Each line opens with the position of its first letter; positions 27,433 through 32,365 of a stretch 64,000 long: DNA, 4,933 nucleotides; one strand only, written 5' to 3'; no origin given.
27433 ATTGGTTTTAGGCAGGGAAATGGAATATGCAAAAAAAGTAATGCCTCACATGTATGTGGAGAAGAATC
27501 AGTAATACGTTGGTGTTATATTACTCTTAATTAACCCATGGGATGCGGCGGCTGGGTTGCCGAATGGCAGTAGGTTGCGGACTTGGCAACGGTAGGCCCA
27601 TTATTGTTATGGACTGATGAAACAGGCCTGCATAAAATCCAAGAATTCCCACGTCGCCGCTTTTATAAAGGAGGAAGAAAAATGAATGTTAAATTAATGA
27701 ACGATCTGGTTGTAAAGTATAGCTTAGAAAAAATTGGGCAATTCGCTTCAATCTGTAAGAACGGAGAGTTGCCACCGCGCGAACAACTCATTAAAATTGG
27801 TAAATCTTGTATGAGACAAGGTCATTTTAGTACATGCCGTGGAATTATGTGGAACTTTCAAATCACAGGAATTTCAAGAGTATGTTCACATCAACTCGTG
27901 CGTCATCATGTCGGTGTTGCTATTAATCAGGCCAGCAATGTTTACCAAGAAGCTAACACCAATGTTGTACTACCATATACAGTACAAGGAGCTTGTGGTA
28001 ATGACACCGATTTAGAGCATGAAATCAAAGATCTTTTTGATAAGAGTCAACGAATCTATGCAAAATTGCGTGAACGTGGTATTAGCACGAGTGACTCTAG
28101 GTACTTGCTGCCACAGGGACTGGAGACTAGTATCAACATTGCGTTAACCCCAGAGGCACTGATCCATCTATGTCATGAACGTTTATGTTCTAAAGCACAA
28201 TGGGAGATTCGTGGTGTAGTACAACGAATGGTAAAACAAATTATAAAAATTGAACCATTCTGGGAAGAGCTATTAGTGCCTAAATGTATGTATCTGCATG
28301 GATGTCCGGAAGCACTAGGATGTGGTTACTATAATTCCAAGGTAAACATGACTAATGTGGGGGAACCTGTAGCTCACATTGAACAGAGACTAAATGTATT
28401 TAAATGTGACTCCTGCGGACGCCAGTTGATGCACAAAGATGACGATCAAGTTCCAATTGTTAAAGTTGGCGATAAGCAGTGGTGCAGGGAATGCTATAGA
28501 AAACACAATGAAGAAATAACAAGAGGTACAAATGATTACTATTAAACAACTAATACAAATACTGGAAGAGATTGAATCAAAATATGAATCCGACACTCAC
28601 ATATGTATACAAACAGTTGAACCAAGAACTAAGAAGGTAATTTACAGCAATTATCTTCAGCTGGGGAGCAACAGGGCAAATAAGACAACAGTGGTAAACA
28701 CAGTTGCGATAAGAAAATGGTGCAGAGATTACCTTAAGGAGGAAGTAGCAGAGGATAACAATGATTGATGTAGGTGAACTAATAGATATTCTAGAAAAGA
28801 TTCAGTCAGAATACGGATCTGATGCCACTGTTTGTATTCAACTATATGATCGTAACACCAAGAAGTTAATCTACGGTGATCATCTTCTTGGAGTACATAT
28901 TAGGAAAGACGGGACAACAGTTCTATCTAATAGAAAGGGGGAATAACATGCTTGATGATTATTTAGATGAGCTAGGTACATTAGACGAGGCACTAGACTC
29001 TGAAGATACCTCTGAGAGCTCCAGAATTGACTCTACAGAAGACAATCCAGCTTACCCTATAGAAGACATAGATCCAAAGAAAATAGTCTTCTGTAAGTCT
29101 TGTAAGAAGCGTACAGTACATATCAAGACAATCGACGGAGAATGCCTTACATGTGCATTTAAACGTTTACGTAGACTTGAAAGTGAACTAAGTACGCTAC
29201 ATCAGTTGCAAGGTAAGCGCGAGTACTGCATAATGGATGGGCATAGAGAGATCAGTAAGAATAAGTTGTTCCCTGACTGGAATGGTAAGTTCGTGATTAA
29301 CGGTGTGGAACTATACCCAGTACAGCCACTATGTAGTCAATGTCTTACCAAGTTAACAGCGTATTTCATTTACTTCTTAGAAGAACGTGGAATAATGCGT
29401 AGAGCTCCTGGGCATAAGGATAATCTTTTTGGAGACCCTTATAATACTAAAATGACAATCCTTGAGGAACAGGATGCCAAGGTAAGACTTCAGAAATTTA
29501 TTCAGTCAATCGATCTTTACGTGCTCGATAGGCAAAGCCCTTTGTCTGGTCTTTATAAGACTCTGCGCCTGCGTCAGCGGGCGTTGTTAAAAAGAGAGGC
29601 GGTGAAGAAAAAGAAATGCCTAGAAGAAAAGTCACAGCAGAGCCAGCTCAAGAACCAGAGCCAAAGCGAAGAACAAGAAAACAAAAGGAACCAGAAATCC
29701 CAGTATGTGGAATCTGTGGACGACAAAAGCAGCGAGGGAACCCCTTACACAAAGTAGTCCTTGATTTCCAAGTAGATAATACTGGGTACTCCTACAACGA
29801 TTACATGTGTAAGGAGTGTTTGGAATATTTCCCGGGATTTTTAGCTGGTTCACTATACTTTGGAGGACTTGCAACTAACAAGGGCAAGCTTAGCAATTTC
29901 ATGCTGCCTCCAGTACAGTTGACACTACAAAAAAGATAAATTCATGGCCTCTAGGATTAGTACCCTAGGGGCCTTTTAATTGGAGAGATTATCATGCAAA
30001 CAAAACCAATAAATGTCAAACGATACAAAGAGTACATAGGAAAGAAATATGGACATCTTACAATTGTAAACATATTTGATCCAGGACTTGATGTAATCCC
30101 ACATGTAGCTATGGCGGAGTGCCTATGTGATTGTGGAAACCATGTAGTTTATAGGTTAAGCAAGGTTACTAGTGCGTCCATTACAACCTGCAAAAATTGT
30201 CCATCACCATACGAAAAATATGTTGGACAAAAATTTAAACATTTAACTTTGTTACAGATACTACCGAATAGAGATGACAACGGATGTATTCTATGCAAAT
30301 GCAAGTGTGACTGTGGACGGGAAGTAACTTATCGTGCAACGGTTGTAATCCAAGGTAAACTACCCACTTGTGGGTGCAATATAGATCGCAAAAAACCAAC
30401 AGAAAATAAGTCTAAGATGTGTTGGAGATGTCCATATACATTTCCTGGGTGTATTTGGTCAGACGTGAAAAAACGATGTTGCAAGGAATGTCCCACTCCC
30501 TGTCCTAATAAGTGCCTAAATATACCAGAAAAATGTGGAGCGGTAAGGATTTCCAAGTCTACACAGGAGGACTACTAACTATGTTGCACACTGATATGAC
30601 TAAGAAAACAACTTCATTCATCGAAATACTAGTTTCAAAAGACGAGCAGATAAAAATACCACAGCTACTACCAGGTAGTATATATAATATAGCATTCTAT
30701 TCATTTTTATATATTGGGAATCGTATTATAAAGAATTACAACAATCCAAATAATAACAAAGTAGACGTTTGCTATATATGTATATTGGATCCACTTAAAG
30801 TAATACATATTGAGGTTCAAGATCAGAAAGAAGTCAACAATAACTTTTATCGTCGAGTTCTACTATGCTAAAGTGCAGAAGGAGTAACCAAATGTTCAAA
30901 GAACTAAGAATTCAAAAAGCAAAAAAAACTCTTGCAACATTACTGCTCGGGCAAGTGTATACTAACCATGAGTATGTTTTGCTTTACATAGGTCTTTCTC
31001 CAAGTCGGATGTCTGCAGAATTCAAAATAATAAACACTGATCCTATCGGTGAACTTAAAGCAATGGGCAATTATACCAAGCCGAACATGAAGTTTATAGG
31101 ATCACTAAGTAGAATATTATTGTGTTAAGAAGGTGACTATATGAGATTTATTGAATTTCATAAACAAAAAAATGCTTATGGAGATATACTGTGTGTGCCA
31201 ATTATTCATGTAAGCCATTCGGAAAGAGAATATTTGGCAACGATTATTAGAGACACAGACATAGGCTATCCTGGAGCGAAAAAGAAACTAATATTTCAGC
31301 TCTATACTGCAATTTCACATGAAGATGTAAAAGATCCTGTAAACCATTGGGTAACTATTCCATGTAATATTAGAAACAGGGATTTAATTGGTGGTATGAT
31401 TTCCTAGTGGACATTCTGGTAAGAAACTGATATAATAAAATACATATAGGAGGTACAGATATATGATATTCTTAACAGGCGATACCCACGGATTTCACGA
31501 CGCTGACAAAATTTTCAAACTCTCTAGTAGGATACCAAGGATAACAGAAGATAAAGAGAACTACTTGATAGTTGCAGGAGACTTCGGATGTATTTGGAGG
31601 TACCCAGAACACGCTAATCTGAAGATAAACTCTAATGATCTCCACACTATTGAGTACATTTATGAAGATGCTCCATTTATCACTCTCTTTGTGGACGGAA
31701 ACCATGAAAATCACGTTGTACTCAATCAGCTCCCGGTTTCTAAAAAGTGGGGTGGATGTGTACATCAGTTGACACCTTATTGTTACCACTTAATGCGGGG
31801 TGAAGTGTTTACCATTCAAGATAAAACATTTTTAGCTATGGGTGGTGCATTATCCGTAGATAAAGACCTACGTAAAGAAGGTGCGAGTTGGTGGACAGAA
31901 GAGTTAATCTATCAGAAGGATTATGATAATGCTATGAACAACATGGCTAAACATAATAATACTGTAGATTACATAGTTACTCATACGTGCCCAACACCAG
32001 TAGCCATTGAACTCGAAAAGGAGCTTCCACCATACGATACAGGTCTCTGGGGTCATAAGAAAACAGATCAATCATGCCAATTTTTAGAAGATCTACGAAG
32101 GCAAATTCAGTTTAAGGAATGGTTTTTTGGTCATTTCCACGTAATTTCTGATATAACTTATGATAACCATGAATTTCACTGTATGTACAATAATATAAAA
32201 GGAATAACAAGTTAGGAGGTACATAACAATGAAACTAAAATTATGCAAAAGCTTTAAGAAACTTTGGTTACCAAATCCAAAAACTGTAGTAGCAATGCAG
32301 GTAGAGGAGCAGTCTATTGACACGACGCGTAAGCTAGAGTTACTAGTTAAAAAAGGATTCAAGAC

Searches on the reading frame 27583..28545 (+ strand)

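Call 7: search_protein_families(library=pfam, proteins=[window:27583-28545:+], max_evalue=0.01)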
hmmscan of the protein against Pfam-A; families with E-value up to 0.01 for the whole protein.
window:27583-28545:+ (320 aa): 1 family
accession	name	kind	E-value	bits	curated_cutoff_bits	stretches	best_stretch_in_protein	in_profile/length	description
PF02511.20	Thy1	-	2.7e-35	122.3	24.8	1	70-225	39-190/191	Thymidylate synthase complementing protein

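Call 8: search_protein_families(library=phrogs, proteins=[window:27583-28545:+], max_evalue=0.001)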
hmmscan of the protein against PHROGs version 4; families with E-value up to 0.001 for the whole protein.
window:27583-28545:+ (320 aa): 5 families
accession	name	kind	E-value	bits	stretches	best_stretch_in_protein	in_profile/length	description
phrog_85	-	DNA, RNA and nucleotide metabolism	3.3e-25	89.8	1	34-282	371-594/866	thymidylate synthase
phrog_35637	-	DNA, RNA and nucleotide metabolism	2e-10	41.3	1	76-251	123-296/366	thymidylate synthase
phrog_10644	-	DNA, RNA and nucleotide metabolism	1.6e-06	29.3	1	143-219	66-142/160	thymidylate synthase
phrog_22708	-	DNA, RNA and nucleotide metabolism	2e-06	28.4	1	73-125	75-127/242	thymidylate synthase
phrog_28804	-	DNA, RNA and nucleotide metabolism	3e-06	28.5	1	148-225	3-79/91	thymidylate synthase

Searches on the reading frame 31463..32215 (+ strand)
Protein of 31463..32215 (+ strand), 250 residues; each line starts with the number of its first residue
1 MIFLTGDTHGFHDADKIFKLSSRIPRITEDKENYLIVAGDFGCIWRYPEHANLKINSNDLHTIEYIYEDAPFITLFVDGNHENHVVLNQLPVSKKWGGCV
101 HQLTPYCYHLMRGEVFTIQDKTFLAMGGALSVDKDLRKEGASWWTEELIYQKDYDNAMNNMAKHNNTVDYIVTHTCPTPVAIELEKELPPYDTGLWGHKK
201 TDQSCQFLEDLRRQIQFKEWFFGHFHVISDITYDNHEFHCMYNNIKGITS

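Call 9: search_protein_families(library=pfam, proteins=[window:31463-32215:+], max_evalue=0.01)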
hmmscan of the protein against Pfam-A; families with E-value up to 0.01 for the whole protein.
window:31463-32215:+ (250 aa): 0 families

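Call 44: search_protein_families(library=phrogs, proteins=[window:31463-32212:+], max_evalue=0.001)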
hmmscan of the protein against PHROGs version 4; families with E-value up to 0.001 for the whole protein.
window:31463-32212:+ (250 aa): 1 family
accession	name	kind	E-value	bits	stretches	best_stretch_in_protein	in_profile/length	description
phrog_1649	-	other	9.8e-30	104.2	1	2-245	38-271/308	metallo-phosphoesterase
